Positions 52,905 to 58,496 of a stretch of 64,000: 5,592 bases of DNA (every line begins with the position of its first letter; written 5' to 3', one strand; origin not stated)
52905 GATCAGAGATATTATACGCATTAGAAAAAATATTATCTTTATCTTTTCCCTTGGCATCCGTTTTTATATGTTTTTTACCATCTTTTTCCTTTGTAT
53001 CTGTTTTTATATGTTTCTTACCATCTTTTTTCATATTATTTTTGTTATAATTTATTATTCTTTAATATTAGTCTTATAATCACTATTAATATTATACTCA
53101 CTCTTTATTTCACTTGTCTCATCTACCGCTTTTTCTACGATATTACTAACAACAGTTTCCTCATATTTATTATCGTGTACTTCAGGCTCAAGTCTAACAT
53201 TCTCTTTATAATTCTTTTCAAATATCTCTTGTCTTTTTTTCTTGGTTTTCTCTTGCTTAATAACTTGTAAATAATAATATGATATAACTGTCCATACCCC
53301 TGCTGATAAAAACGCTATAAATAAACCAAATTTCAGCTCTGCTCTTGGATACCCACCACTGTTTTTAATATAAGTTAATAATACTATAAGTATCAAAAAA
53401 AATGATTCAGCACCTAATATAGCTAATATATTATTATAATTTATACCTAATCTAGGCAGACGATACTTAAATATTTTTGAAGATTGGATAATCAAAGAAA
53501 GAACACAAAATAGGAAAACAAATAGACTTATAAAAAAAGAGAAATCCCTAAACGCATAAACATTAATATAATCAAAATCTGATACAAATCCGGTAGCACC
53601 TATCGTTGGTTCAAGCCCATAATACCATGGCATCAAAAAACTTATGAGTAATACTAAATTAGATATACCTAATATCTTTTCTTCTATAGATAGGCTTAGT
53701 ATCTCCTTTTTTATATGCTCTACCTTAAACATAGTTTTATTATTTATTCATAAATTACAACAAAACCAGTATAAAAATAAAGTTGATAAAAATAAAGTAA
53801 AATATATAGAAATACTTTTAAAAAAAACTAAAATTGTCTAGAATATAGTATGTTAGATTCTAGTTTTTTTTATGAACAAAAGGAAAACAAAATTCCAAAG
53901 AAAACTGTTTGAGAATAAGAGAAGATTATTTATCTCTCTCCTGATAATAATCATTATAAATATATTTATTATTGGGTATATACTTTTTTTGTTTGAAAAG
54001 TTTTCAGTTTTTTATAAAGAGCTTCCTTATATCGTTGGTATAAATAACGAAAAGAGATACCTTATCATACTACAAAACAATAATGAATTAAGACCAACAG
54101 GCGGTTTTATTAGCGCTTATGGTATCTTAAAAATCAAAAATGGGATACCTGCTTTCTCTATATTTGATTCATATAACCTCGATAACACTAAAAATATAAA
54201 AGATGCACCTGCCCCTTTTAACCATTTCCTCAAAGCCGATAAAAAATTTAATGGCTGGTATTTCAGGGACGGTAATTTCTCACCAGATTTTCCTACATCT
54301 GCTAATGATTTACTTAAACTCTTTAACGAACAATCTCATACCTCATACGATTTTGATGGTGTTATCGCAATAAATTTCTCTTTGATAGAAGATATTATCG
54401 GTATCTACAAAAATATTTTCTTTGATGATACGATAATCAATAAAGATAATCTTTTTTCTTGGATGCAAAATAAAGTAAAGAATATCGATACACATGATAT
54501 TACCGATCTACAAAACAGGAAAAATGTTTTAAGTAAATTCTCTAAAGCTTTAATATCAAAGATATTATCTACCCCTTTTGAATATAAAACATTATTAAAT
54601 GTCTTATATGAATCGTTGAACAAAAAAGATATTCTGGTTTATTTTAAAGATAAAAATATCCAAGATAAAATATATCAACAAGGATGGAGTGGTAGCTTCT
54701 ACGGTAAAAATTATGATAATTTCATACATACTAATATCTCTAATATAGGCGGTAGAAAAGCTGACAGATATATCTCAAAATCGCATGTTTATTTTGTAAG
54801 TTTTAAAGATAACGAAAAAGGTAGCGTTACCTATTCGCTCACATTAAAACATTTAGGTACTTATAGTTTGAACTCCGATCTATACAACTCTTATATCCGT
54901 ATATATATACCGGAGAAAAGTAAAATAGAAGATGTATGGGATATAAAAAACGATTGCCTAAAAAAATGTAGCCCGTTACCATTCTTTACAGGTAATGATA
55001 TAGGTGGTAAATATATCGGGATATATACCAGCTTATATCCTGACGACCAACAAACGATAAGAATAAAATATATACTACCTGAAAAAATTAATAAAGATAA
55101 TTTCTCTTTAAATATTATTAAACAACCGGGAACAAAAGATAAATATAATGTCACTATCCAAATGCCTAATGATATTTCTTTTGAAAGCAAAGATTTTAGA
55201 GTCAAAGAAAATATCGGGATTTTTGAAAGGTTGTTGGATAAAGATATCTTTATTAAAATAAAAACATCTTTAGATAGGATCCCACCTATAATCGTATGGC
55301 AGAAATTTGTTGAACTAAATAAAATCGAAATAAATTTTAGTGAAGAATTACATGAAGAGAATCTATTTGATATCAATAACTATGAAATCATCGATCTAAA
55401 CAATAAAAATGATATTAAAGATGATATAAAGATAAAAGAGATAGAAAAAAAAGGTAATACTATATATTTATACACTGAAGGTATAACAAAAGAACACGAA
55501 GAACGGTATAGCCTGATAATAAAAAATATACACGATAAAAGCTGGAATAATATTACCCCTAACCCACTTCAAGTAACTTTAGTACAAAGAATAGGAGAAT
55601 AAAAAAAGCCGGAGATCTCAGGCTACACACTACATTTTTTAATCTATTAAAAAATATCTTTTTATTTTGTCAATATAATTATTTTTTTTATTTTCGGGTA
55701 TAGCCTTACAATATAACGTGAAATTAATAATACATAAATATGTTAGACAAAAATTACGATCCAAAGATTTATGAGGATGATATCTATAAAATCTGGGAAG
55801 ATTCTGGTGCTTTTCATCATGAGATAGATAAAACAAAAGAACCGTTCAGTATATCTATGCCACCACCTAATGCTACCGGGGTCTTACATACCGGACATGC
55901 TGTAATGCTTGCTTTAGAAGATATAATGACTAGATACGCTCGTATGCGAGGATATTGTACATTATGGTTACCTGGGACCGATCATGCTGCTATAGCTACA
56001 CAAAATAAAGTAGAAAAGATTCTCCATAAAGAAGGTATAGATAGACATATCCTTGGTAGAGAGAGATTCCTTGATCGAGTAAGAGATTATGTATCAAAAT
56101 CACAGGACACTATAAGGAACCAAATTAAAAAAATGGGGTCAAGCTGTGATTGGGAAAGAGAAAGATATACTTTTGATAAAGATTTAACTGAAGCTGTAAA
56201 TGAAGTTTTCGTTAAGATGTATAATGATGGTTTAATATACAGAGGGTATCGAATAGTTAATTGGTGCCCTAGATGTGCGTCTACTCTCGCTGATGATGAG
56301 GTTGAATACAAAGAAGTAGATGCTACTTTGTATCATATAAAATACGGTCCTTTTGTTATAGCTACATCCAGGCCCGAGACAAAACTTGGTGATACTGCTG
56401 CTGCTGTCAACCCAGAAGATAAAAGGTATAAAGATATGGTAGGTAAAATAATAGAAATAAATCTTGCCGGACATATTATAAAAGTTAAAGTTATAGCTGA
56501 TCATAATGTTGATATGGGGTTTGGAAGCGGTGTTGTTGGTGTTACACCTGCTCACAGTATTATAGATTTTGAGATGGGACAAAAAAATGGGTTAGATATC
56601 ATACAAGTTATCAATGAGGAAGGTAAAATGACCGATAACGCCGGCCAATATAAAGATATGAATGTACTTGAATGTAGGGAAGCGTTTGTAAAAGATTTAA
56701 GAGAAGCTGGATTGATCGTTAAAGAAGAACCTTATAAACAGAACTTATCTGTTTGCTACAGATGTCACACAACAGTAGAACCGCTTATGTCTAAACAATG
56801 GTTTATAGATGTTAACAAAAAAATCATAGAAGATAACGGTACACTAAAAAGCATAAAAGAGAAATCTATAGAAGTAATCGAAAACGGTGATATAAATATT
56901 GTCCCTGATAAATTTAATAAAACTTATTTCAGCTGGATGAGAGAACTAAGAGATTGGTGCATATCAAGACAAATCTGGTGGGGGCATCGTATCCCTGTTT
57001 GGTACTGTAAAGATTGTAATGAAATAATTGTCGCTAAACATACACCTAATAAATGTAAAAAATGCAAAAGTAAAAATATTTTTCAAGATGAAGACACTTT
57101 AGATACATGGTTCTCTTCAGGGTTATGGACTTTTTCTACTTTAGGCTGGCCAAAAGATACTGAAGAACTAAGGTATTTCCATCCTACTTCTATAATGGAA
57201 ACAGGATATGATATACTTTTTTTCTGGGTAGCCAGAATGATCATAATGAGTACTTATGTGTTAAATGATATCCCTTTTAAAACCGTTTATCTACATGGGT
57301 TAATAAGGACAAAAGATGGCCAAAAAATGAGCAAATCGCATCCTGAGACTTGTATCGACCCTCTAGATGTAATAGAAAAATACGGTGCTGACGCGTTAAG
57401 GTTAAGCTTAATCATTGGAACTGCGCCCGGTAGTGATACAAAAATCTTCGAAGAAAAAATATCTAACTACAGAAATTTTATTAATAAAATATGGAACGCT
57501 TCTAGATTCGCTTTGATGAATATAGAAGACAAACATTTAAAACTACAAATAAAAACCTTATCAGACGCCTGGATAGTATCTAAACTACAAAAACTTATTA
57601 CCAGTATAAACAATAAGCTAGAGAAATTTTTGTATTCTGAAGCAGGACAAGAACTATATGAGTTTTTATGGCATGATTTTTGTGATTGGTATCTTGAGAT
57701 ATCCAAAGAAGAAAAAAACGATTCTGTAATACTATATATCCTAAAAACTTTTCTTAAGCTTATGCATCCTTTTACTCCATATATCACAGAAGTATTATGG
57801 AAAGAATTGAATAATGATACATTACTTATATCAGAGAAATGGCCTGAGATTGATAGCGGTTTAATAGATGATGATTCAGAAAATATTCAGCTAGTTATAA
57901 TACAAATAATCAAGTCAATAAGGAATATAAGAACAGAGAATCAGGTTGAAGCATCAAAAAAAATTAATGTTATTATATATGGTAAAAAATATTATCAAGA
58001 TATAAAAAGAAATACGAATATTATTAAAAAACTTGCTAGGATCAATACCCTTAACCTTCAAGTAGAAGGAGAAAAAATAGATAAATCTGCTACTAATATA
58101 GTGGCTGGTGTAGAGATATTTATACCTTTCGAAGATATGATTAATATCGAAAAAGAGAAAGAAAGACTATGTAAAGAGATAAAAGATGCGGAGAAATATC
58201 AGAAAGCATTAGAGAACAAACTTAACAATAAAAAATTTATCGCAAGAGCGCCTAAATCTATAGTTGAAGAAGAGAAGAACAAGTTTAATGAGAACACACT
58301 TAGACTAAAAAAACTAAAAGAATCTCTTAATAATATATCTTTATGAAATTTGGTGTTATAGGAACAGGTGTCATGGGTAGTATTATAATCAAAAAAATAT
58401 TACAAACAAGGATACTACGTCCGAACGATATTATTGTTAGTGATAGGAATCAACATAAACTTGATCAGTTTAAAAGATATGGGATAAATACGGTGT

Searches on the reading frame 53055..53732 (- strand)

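Call 16: search_protein_families(library=pfam, proteins=[window:53055-53732:-], max_evalue=0.00001)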
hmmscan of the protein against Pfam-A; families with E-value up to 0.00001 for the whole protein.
window:53055-53732:- (225 aa): 0 families

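Call 77: search_protein_families(library=pfam, proteins=[window:53055-53732:-], max_evalue=0.01)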
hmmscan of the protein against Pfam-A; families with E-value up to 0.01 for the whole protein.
window:53055-53732:- (225 aa): 1 family
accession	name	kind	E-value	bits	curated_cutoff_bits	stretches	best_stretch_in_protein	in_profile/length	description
PF13858.11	DUF4199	-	0.0034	18.3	32.3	1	69-194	7-128/165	Protein of unknown function (DUF4199)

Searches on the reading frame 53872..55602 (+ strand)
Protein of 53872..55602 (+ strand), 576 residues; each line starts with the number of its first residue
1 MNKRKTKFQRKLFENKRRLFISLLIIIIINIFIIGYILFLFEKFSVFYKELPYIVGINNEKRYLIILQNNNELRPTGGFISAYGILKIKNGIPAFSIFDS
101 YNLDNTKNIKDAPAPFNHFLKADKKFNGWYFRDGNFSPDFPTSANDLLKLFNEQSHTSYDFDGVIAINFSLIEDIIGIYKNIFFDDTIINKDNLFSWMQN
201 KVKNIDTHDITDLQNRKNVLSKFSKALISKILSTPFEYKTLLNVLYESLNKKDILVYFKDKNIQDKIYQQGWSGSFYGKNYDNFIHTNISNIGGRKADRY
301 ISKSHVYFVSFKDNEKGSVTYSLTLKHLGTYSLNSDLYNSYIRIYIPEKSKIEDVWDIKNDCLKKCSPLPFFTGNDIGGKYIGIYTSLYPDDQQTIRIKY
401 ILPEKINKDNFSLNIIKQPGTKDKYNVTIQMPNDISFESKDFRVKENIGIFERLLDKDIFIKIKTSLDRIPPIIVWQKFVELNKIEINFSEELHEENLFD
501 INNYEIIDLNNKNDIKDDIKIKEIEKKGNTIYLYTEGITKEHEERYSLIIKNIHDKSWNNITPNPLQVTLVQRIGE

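Call 16: search_protein_families(library=pfam, proteins=[window:53872-55602:+], max_evalue=0.00001)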
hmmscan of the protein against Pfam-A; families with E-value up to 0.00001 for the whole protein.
window:53872-55602:+ (576 aa): 1 family
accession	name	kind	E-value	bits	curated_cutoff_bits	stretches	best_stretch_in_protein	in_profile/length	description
PF13196.11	DUF4012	-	1.6e-21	77.7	28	1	59-201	2-142/144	Protein of unknown function (DUF4012)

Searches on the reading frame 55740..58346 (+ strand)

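Call 16: search_protein_families(library=pfam, proteins=[window:55740-58346:+], max_evalue=0.00001)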
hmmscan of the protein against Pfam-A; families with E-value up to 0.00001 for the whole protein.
window:55740-58346:+ (868 aa): 4 families
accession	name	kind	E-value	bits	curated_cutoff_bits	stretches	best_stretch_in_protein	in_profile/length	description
PF00133.28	tRNA-synt_1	-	2.5e-137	458.5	22.7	1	15-568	2-412/414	tRNA synthetases class I (I, L, M and V)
PF08264.19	Anticodon_1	-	1.1e-37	129.6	25.1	1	609-746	1-148/148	Anticodon-binding domain of tRNA ligase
PF09334.17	tRNA-synt_1g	-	1.9e-18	66.9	20.1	1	38-189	3-136/391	tRNA synthetases class I (M)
PF10458.14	Val_tRNA-synt_C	-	2.8e-12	47.2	25.9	1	802-866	1-65/66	Valyl tRNA synthetase tRNA binding arm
